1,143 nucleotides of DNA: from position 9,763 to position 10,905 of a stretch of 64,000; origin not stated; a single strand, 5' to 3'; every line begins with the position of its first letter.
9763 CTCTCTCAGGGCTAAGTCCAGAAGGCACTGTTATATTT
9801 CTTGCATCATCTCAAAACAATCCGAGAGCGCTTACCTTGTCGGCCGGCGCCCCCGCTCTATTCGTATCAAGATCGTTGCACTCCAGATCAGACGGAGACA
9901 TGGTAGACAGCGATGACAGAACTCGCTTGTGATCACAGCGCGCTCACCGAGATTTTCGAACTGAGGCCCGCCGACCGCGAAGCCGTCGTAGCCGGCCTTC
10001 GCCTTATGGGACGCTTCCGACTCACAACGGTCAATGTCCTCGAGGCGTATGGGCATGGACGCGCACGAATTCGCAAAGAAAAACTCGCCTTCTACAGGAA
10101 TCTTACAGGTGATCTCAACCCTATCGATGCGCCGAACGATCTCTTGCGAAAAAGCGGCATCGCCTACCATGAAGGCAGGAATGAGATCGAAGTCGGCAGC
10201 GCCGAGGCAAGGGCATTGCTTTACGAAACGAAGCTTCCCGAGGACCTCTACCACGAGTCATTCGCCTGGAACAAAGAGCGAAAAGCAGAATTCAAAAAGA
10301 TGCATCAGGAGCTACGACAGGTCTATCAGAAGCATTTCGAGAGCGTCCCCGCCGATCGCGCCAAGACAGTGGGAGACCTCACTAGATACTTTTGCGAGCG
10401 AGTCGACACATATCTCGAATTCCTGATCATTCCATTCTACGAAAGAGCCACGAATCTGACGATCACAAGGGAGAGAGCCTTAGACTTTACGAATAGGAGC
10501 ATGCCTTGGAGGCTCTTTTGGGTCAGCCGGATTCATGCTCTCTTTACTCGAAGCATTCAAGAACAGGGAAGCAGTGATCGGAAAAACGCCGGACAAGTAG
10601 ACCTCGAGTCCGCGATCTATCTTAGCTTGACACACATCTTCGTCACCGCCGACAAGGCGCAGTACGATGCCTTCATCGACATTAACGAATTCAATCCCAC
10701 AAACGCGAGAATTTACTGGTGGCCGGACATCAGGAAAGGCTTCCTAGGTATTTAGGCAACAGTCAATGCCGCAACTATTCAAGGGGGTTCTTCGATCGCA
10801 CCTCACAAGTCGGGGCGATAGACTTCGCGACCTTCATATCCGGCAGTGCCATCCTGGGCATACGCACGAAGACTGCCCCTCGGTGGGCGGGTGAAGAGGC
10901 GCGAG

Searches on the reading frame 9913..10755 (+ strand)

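Call 3: search_protein_families(library=pfam, proteins=[window:9913-10755:+], max_evalue=0.1)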
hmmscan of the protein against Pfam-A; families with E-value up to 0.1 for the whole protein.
window:9913-10755:+ (280 aa): 0 families

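Call 4: search_protein_families(library=padloc, proteins=[window:9913-10755:+], max_evalue=0.1)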
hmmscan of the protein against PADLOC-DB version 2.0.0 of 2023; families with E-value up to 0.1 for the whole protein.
window:9913-10755:+ (280 aa): 0 families

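Call 5: search_protein_families(library=ncbifam, proteins=[window:9913-10755:+], max_evalue=0.1)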
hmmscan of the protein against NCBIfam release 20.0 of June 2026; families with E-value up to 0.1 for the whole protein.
window:9913-10755:+ (280 aa): 1 family
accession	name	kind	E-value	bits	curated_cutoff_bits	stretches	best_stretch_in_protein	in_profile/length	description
TIGR01837.1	PHA_granule_1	subfamily_domain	0.055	13.6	94.7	1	110-182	29-101/118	poly(hydroxyalkanoate) granule-associated protein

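Call 6: search_protein_families(library=phrogs, proteins=[window:9913-10755:+], max_evalue=0.1)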
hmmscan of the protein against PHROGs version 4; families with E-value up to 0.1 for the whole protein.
window:9913-10755:+ (280 aa): 0 families
